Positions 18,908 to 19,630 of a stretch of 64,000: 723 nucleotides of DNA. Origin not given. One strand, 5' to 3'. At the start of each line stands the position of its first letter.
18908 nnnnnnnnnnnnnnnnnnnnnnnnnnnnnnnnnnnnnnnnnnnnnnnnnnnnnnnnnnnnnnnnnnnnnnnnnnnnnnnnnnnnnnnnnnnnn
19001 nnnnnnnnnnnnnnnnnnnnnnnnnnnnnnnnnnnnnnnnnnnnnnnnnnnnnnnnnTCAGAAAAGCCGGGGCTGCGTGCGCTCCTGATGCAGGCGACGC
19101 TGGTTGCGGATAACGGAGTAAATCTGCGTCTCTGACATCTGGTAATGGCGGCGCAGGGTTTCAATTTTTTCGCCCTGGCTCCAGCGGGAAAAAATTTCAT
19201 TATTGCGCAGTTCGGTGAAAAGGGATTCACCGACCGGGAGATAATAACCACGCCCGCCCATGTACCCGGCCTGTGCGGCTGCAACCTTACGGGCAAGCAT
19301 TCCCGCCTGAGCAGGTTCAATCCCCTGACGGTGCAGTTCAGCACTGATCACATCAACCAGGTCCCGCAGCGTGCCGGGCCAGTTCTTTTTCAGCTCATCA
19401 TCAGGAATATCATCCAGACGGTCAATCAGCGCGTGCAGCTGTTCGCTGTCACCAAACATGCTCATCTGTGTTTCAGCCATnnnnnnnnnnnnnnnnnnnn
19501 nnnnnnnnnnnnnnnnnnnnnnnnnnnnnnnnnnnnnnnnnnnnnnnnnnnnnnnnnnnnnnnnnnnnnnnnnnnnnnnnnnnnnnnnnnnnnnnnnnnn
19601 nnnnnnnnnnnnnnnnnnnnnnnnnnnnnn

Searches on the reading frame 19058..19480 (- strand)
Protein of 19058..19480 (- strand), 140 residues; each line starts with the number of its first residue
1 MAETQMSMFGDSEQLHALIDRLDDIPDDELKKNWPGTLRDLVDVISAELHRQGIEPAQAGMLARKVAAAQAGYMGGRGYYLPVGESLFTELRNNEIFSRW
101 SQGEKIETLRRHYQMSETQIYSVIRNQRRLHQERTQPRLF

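Call 4: search_protein_families(library=pfam, proteins=[window:19058-19480:-], max_evalue=0.1)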
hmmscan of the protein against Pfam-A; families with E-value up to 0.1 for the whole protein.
window:19058-19480:- (140 aa): 1 family
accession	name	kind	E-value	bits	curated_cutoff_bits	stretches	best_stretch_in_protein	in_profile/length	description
PF08765.17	Mor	-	6.7e-31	106.9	24.9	1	33-139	2-107/107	Mor transcription activator family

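Call 5: search_protein_families(library=phrogs, proteins=[window:19058-19480:-], max_evalue=0.01)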
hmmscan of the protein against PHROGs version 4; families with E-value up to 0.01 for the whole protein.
window:19058-19480:- (140 aa): 2 families
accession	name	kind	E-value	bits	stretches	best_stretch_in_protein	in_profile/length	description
phrog_532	-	transcription regulation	1.4e-44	152.3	1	5-140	2-130/132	late transcriptional activator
phrog_836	-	transcription regulation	4.6e-11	44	1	70-140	63-132/133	late transcriptional activator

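Call 33: search_dna_similar(query=window:19058-19480:-, collection=phages, mode=protein, max_evalue=0.001, max_rows=60, rows=spread)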
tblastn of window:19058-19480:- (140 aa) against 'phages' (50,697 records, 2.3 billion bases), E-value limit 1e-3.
Records with a match: 48; places in all: 62; records where one place covers at least 80% of the query: 47.
Best place of each record, by identity: 80-90% 2; <60% 46.
By first word of the organism name: Vibrio 11; Escherichia 9; Burkholderia 9; Yersinia 5; Shigella 2; Pseudoalteromonas 2; Shewanella 2; Bacteriophage 2; Klebsiella 2; Stx2c-converting 1; and 3 more.
By host as written in the record: - 9; Vibrio sp. 9; Burkholderia sp. 5; Yersinia pestis EV76-CN 4; Escherichia coli 3; Shigella flexneri serotype 4a 2; Pseudoalteromonas sp. str. H100 2; Shewanella sp. M16 2; and 9 more.
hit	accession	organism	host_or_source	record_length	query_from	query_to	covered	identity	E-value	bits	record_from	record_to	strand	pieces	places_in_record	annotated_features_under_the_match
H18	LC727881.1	Stx2c-converting phage Stx2c_JNE082796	-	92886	1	140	100%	83.7%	2e-68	228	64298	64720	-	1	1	region of the inserted Bacteriophage Mu-like phage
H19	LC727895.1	Stx1a-converting phage Stx1_JNE122137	-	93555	1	140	100%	83.7%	2e-68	228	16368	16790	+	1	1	region of the inserted Bacteriophage Mu-like phage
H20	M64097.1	Escherichia phage Mu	-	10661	5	140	97%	39.7%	2e-27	111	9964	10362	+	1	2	C: CDS | putative; label: F-60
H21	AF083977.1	Escherichia phage Mu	Escherichia sp.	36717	5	140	97%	39.7%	2e-27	111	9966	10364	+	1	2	transcription regulator C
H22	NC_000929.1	Escherichia phage Mu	Escherichia coli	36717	5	140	97%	39.7%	2e-27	111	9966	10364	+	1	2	late transcriptional activator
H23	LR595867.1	Escherichia virus Mu_3F6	-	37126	5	140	97%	39.7%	2e-27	111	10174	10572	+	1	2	putative transcription regulator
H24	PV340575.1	Escherichia phage PhiR68_1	Escherichia coli C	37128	5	140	97%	39.7%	2e-27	111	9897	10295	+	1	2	hypothetical protein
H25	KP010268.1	Shigella phage SfMu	Shigella flexneri serotype 4a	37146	5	140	97%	39.7%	2e-27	111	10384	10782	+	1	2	regulator of late transcription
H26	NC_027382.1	Shigella phage SfMu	Shigella flexneri serotype 4a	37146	5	140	97%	39.7%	2e-27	111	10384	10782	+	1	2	late transcriptional activator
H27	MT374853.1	Yersinia phage vB_YpM_5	Yersinia pestis EV76-CN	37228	5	140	97%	39.7%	2e-27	111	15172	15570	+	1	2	hypothetical protein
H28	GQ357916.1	Escherichia phage D108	Escherichia coli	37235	5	140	97%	39.7%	2e-27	111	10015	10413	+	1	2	C: late gene transcriptional activator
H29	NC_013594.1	Escherichia phage D108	Escherichia coli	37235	5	140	97%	39.7%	2e-27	111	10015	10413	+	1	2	C: late transcriptional activator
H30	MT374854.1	Yersinia phage vB_YpM_6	Yersinia pestis EV76-CN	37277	5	140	97%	39.7%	2e-27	111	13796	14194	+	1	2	hypothetical protein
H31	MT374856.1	Yersinia phage vB_YpM_23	Yersinia pestis EV76-CN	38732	5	140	97%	39.7%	2e-27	111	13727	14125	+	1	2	hypothetical protein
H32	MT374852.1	Yersinia phage vB_YpM_3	Yersinia pestis EV76-CN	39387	5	140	97%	39.7%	2e-27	111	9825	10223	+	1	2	hypothetical protein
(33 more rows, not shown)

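Call 36: find_homologous_proteins(query=window:19058-19480:-, max_evalue=0.001)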
Query window:19058-19480:- (140 aa): 94 proteins with E <= 0.001 among 108 candidates.
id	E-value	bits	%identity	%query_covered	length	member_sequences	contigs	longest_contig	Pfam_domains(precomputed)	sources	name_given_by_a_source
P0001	1.6e-87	308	100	100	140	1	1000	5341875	PF08765.18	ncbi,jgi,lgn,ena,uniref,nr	ncbi:TPA: Mor transcription activator family protein [Escherichia coli]|jgi:Mor family transcription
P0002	2.1e-87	307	99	100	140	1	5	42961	PF08765.18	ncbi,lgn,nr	ncbi:TPA: transcriptional regulator [Escherichia coli]|nr:transcriptional regulator [Escherichia col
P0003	2.2e-87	307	99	100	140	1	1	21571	PF08765.18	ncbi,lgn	-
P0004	2.5e-87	307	100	100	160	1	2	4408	PF08765.18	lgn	-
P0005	2.9e-87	307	99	100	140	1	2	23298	PF08765.18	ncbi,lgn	ncbi:transcriptional regulator [Escherichia coli]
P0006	3.9e-87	307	99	100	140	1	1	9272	PF08765.18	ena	-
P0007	4.1e-87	307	99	100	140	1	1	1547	PF08765.18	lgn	-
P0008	4.1e-87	307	99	100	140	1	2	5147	PF08765.18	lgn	-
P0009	4.3e-87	307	99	100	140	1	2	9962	PF08765.18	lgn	-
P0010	5.5e-87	306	99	100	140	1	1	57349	PF08765.18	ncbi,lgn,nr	ncbi:TPA: transcriptional regulator [Escherichia coli]|nr:transcriptional regulator [Escherichia col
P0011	5.5e-87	306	99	100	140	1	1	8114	PF08765.18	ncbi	ncbi:TPA: Mor transcription activator family protein [Escherichia coli]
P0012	5.6e-87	306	99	100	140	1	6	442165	PF08765.18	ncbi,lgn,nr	ncbi:TPA: Mor transcription activator family protein [Shigella sonnei]|nr:transcriptional regulator 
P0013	5.6e-87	306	99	100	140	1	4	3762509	PF08765.18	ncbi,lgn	ncbi:Mor transcription activator family protein [Escherichia coli]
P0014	5.7e-87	306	99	100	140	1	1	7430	PF08765.18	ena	-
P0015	7.7e-87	306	99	100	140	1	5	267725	PF08765.18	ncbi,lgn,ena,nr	ncbi:Mor transcription activator family protein [Escherichia coli]|nr:transcriptional regulator [Esc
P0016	8.0e-87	306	99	100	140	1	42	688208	PF08765.18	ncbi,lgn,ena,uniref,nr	ncbi:TPA: Mor transcription activator family protein [Escherichia coli]|uniref:Mor transcription act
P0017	8.0e-87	306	99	100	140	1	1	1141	PF08765.18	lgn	-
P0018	1.1e-86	305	99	100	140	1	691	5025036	PF08765.18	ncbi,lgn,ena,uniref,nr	ncbi:transcriptional regulator [Escherichia coli]|uniref:Mor transcription activator family protein 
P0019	1.1e-86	305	99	100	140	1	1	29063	PF08765.18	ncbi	-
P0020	1.1e-86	305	99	100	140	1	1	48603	PF08765.18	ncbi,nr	ncbi:transcriptional regulator [Shigella sonnei]|nr:transcriptional regulator [Shigella sonnei]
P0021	1.1e-86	305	99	100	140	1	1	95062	PF08765.18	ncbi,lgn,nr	ncbi:transcriptional regulator [Shigella sonnei]|nr:transcriptional regulator [Shigella sonnei]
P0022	1.1e-86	305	99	100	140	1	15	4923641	PF08765.18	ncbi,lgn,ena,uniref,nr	ncbi:transcriptional regulator [Escherichia albertii]|uniref:Mor transcription activator family prot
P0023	1.1e-86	305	99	100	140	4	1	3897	PF08765.18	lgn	-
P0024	1.1e-86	305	99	100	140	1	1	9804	PF08765.18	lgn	-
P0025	1.1e-86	305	99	100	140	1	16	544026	PF08765.18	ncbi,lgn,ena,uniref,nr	ncbi:transcriptional regulator [Shigella sonnei]|uniref:Mor transcription activator family protein n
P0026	1.1e-86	305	99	100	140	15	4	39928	PF08765.18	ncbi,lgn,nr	ncbi:transcriptional regulator [Shigella sonnei]|nr:transcriptional regulator [Shigella sonnei]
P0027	1.1e-86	305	99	100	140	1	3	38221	PF08765.18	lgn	-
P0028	1.1e-86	305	99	100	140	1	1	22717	PF08765.18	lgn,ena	-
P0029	1.1e-86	305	99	100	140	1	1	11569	PF08765.18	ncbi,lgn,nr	ncbi:transcriptional regulator [Escherichia coli]|nr:transcriptional regulator [Escherichia coli]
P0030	1.1e-86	305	99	100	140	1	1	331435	PF08765.18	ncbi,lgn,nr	ncbi:transcriptional regulator [Escherichia coli]|nr:transcriptional regulator [Escherichia coli]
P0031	1.1e-86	305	99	100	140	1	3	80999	PF08765.18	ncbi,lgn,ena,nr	ncbi:TPA: transcriptional regulator [Escherichia coli]|nr:transcriptional regulator [Escherichia col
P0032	1.1e-86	305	99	100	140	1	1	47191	PF08765.18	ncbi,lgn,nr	ncbi:TPA: transcriptional regulator [Shigella sonnei]|nr:transcriptional regulator [Shigella sonnei]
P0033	1.4e-86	305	99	100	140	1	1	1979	PF08765.18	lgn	-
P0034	1.5e-86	305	99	100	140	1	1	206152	PF08765.18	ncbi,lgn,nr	ncbi:transcriptional regulator [Escherichia coli]|nr:transcriptional regulator [Escherichia coli]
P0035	1.5e-86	305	99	100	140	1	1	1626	PF08765.18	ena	-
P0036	1.5e-86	305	99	100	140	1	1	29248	PF08765.18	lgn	-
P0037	1.5e-86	305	99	100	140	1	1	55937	PF08765.18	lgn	-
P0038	1.5e-86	305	99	100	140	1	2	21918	PF08765.18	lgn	-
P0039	1.9e-86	304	99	100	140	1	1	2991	PF08765.18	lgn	-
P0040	2.1e-86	304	99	100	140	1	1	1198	PF08765.18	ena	-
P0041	2.9e-86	304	99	100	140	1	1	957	PF08765.18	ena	-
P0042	2.9e-86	304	99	100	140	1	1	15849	PF08765.18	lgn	-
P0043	3.9e-86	303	99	100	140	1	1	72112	PF08765.18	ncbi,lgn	ncbi:Mor transcription activator family protein [Escherichia coli]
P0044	4.2e-86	303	99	100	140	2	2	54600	PF08765.18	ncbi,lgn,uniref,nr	ncbi:Mor transcription activator family protein [Escherichia coli]|uniref:Mor transcription activato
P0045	5.5e-86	303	99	100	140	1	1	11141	PF08765.18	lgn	-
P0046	7.2e-86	303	99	100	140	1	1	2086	PF08765.18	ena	-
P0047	7.6e-86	302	99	100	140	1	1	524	PF08765.18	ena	-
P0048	1.1e-85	302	99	100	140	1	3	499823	PF08765.18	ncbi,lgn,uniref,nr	ncbi:transcriptional regulator [Escherichia coli]|uniref:Mor transcription activator family protein 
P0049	1.5e-85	302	99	100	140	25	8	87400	PF08765.18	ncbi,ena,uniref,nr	ncbi:mor transcription activator family protein [Escherichia coli 3-073-06_S3_C1]|uniref:Mor transcr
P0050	1.6e-85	301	98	100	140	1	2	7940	PF08765.18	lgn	-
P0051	2.2e-85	301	100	98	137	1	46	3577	PF08765.18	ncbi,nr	ncbi:TPA: transcriptional regulator, partial [Escherichia coli]|nr:transcriptional regulator [Escher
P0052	2.7e-84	297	100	96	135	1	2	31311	PF08765.18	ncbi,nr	ncbi:transcriptional regulator [Escherichia coli]|nr:transcriptional regulator [Escherichia coli] EF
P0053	8.7e-84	296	100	96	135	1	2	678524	PF08765.18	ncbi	ncbi:Mor transcription activator family protein, partial [Escherichia coli]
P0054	4.7e-83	293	100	95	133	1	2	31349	PF08765.18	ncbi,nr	ncbi:transcriptional regulator [Shigella sonnei]|nr:transcriptional regulator [Shigella sonnei] EFZ1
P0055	5.5e-83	293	97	99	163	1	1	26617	PF08765.18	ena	-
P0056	6.2e-83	293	96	100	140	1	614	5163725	PF08765.18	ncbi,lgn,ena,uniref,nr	ncbi:Mor transcription activator family protein [Escherichia coli]|uniref:Transcriptional regulator 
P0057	2.6e-82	291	100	94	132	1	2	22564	PF08765.18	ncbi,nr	ncbi:transcriptional regulator, partial [Escherichia coli]|nr:transcriptional regulator [Escherichia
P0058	6.2e-82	290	95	100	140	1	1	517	PF08765.18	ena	-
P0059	9.1e-82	289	100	94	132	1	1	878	PF08765.18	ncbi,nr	ncbi:transcriptional regulator, partial [Escherichia coli]|nr:transcriptional regulator [Escherichia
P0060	1.6e-81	288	95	100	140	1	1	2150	PF08765.18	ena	-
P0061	3.1e-81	288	94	100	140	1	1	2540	PF08765.18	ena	-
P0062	7.2e-81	286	98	95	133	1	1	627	PF08765.18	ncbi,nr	ncbi:TPA: transcriptional regulator, partial [Escherichia coli]|nr:transcriptional regulator [Escher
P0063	7.9e-81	286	96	100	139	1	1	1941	PF08765.18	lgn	-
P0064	1.3e-80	286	100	93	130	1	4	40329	PF08765.18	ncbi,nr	ncbi:transcriptional regulator, partial [Escherichia coli]|nr:transcriptional regulator [Escherichia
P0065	1.4e-80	285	95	100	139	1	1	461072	PF08765.18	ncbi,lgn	ncbi:Mor transcription activator family protein [Escherichia coli]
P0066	7.5e-80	283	100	92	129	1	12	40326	PF08765.18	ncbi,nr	ncbi:transcriptional regulator, partial [Escherichia coli]|nr:transcriptional regulator [Escherichia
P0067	2.7e-79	281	100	91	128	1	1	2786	PF08765.18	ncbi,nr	ncbi:transcriptional regulator, partial [Escherichia coli]|nr:transcriptional regulator [Escherichia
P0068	3.8e-79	281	99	92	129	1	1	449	PF08765.18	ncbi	ncbi:Mor transcription activator family protein, partial [Escherichia coli]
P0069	5.1e-79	280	99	92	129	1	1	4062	PF08765.18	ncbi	ncbi:Mor transcription activator family protein, partial [Escherichia coli]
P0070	5.5e-79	280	99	92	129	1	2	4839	PF08765.18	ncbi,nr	ncbi:transcriptional regulator, partial [Escherichia coli]|nr:transcriptional regulator [Escherichia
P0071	7.4e-79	280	95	96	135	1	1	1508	PF08765.18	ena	-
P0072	8.2e-79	280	99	92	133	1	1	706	PF08765.18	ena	-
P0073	2.7e-77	275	99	90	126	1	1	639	PF08765.18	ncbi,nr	ncbi:TPA: transcriptional regulator, partial [Escherichia coli]|nr:transcriptional regulator [Escher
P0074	6.4e-77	274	93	100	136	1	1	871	PF08765.18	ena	-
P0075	1.1e-68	247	100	81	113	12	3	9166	PF08765.18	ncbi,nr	ncbi:TPA: Mor transcription activator family protein, partial [Escherichia coli]|nr:transcriptional 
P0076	4.6e-68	245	83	100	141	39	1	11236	PF08765.18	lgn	-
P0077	8.8e-68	244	88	100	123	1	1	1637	PF08765.18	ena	-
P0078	1.6e-63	230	75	99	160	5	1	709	PF08765.18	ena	-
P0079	1.3e-56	208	100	69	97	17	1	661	PF08765.18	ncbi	ncbi:transcriptional regulator, partial [Escherichia coli]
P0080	8.7e-56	205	99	69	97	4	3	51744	PF08765.18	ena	-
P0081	2.1e-54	201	67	100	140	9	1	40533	PF08765.18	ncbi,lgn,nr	ncbi:transcriptional regulator [Salmonella enterica]|nr:transcriptional regulator [Salmonella enteri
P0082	1.0e-53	199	100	66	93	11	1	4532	PF08765.18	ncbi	ncbi:transcriptional regulator, partial [Escherichia coli]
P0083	4.3e-51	190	84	77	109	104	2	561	PF08765.18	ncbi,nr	ncbi:transcriptional regulator, partial [Escherichia coli]|nr:transcriptional regulator [Escherichia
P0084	1.1e-48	182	80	78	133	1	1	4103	PF08765.18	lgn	-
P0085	1.3e-47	179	86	71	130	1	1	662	PF08765.18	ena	-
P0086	2.0e-46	175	81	74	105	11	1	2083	PF08765.18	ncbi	ncbi:transcriptional regulator, partial [Escherichia coli]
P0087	3.2e-45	171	66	96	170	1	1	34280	PF08765.18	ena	-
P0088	1.1e-40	156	69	85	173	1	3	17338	PF08765.18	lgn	-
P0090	1.4e-37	146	50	99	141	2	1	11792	PF08765.18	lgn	-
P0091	2.4e-26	110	82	47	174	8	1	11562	PF08765.18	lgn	-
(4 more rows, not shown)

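Call 38: find_encoding_contigs(protein=P0081, flank=10000, max_places=2)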
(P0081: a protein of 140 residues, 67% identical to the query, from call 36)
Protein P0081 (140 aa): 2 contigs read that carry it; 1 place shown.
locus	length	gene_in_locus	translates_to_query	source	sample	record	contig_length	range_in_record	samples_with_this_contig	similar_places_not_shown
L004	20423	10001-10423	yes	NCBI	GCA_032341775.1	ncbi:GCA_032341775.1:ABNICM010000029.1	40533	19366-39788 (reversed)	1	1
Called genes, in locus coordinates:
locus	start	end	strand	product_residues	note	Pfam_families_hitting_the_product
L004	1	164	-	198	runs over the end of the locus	-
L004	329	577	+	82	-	PF13693:HTH_35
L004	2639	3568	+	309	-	PF13191:AAA_16 (weak), PF13401:AAA_22, PF09077:Phage-MuB_C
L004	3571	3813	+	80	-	-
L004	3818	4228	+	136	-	-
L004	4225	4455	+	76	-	PF26843:Kil_protein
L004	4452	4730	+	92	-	-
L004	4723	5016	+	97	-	-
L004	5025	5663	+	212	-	PF11363:DUF3164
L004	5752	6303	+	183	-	-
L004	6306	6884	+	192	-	PF17457:DUF5420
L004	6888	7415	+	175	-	PF25754:Gp11_C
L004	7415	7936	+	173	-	PF26885:Phage_Mu_Gp12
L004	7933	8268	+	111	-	-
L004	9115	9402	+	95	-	-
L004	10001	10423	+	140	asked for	PF08765:Mor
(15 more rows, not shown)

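Call 43: search_protein_representatives(protein=window:19058-19480:-)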
Query: 140 residues. Proteins with E-value up to 0.001 (for the whole library): 609; up to 1e-10: 170; up to 1e-30: 3. The best 150 are listed.
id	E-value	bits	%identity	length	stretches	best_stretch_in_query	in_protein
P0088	3.5e-41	156.3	100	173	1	1-76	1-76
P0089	3.1e-40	153.2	93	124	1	1-82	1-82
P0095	5.9e-40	152.3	53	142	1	5-140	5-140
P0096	1.9e-30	121.5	46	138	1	1-140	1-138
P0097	3.0e-30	120.9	49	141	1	1-140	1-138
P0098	1.0e-29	119.2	51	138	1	17-131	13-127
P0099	1.5e-26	109.0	42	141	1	4-140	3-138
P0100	1.1e-25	106.1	46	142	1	6-140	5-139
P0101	1.8e-24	102.2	46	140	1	9-139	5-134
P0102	4.4e-23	97.7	43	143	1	4-137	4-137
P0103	5.2e-22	94.3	40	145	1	4-140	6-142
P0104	1.3e-21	93.0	40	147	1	1-140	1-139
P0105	6.9e-21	90.6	40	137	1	1-139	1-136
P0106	9.5e-21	90.2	42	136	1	20-140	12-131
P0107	1.9e-20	89.2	41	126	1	20-136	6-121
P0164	7.2e-14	67.9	37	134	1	2-140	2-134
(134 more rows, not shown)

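Call 47: find_encoding_contigs(protein=P0097, flank=6000, max_places=2)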
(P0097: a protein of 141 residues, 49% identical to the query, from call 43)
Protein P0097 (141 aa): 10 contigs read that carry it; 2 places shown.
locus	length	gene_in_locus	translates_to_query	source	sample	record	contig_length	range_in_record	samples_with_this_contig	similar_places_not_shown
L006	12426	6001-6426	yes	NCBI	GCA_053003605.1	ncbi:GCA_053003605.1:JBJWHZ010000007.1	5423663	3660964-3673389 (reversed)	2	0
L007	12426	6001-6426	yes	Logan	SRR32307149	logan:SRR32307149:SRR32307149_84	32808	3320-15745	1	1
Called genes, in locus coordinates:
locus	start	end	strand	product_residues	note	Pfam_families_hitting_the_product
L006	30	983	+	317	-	PF13401:AAA_22, PF09077:Phage-MuB_C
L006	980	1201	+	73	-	PF26843:Kil_protein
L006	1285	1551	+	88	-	-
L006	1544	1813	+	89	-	-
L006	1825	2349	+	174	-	PF07352:Phage_Mu_Gam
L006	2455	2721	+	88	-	-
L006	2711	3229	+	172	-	-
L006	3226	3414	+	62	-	-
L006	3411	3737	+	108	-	-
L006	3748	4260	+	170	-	PF25754:Gp11_C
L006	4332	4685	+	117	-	-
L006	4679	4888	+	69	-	-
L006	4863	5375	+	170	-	PF06252:GemA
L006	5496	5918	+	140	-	-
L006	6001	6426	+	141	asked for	PF08765:Mor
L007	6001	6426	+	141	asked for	PF08765:Mor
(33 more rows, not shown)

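Call 48: find_encoding_contigs(protein=P0095, flank=6000, max_places=2)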
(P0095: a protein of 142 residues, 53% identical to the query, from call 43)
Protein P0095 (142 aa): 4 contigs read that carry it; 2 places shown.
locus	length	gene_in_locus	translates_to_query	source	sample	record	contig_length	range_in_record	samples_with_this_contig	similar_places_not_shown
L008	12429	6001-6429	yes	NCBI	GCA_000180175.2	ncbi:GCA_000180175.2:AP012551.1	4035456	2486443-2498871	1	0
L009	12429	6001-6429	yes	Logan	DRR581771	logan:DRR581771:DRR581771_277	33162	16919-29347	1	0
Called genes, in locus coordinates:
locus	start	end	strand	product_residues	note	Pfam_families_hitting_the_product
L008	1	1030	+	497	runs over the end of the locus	PF09299:Mu-transpos_C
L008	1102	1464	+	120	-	-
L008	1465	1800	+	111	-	PF13401:AAA_22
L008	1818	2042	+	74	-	PF09077:Phage-MuB_C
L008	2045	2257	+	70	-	-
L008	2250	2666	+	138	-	-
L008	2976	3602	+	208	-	PF11363:DUF3164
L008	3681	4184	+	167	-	-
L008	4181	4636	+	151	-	PF25754:Gp11_C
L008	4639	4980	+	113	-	PF24746:DUF7694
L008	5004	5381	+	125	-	PF06252:GemA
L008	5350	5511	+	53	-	-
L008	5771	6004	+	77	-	-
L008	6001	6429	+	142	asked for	PF08765:Mor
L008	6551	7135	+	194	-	PF00959:Phage_lysozyme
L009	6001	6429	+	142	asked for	PF08765:Mor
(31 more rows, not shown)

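Call 49: find_encoding_contigs(protein=P0164, flank=6000, max_places=2)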
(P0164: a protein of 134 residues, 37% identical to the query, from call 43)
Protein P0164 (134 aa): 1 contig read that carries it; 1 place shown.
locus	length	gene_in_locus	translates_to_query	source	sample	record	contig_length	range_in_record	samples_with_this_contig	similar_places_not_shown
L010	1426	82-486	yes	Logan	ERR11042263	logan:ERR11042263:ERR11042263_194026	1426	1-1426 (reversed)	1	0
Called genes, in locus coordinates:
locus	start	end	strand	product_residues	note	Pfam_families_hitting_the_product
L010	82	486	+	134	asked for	PF08765:Mor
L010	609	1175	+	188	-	PF05838:Glyco_hydro_108, PF09374:PG_binding_3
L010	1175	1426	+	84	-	?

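Call 55: search_protein_families(library=ncbifam, proteins=[window:19058-19480:-], max_evalue=0.01)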
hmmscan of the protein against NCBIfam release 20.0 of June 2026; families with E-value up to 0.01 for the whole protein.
window:19058-19480:- (140 aa): 1 family
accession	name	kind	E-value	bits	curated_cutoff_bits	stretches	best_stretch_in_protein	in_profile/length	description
NF040785.1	CD3324_fam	subfamily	0.00012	22.1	65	1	89-124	47-82/82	CD3324 family protein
